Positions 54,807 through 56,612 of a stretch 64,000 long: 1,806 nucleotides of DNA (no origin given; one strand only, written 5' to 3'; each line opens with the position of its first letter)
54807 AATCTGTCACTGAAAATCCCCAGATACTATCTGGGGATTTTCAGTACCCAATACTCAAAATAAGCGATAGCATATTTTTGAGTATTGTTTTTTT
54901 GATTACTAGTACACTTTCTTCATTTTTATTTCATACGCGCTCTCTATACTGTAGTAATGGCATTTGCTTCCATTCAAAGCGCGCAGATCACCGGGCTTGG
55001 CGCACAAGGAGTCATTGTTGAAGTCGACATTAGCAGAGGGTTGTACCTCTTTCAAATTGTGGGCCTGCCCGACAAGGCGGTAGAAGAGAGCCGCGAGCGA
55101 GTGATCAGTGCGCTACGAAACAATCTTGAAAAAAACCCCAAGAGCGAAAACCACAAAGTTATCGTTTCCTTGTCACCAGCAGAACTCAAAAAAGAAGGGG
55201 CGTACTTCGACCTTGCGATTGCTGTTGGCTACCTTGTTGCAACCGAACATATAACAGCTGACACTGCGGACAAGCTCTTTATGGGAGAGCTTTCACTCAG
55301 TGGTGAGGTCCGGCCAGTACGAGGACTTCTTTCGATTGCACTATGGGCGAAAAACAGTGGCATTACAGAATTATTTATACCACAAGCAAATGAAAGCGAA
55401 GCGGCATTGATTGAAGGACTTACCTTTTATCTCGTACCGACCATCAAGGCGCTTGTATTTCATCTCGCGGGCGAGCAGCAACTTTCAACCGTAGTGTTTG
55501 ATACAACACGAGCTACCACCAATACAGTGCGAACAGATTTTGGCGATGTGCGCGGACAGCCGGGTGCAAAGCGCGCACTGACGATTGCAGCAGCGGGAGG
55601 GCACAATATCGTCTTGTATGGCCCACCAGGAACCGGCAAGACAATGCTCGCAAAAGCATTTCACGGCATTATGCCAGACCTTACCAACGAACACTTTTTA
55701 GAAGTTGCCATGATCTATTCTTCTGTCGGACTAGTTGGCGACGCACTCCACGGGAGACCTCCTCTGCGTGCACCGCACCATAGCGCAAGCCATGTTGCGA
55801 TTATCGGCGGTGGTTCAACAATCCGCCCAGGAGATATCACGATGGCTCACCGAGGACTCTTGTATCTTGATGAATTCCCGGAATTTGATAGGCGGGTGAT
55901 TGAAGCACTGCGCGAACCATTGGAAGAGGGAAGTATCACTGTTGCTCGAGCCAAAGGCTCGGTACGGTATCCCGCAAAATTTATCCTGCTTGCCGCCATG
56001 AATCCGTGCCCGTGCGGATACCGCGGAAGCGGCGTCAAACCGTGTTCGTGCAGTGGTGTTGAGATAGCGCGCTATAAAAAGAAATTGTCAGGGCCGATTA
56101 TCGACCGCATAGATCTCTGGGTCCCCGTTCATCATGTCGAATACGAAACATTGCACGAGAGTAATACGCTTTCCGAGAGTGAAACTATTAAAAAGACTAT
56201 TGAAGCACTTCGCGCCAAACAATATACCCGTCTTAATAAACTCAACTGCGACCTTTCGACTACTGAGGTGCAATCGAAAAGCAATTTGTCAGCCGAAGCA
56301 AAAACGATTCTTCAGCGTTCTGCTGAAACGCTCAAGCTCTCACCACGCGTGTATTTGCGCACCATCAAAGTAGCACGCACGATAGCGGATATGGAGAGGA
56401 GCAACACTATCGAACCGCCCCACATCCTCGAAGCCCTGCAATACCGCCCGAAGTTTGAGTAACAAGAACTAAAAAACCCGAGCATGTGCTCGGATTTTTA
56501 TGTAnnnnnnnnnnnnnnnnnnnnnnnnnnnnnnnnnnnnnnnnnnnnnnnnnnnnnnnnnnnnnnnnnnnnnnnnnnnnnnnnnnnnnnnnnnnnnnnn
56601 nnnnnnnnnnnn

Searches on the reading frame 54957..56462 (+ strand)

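Call 91: search_protein_families(library=pfam, proteins=[window:54957-56462:+], max_evalue=0.01)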
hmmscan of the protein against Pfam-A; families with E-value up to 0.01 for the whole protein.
window:54957-56462:+ (501 aa): 14 families
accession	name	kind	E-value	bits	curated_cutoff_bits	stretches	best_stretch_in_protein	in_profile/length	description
PF01078.27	Mg_chelatase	-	2.2e-84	282.4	20.3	1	194-398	1-206/207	Magnesium chelatase, subunit ChlI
PF13541.12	ChlI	-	8.2e-38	129.5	27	1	21-145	1-121/121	Subunit ChlI of Mg-chelatase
PF13335.12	Mg_chelatase_C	-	2.5e-22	79.7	26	1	407-497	3-94/94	Magnesium chelatase, subunit ChlI C-terminal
PF00493.29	MCM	-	2.3e-09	37.1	23.3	1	287-356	110-179/224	MCM P-loop domain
PF07728.20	AAA_5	-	3.1e-09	37.4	22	1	285-355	51-126/139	AAA domain (dynein-related subfamily)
PF05362.19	Lon_C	-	1.8e-07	31.3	21.1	1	11-149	35-176/205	Lon protease (S16) C-terminal proteolytic domain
PF00158.32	Sigma54_activat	-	1.8e-06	28.2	20.2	1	210-329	17-124/168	Sigma-54 interaction domain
PF00004.35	AAA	-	1e-05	26.5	21.2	1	218-239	1-22/131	ATPase family associated with various cellular activities (AAA)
PF13191.12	AAA_16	-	0.00057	20.8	32.6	1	211-239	19-48/167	AAA ATPase domain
PF13401.12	AAA_22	-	0.0014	19.3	27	0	217-236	7-26/130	AAA domain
PF13479.12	AAA_24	-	0.002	18.4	27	0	217-235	4-22/195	AAA domain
PF20720.3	nSTAND3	-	0.0057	16.8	27.2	0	216-234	18-36/155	Novel STAND NTPase 3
PF13521.12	AAA_28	-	0.0061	17.2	27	0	218-238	2-22/164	AAA domain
PF01695.23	IstB_IS21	-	0.0067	16.4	24.1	0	216-235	93-112/238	IstB-like ATP binding protein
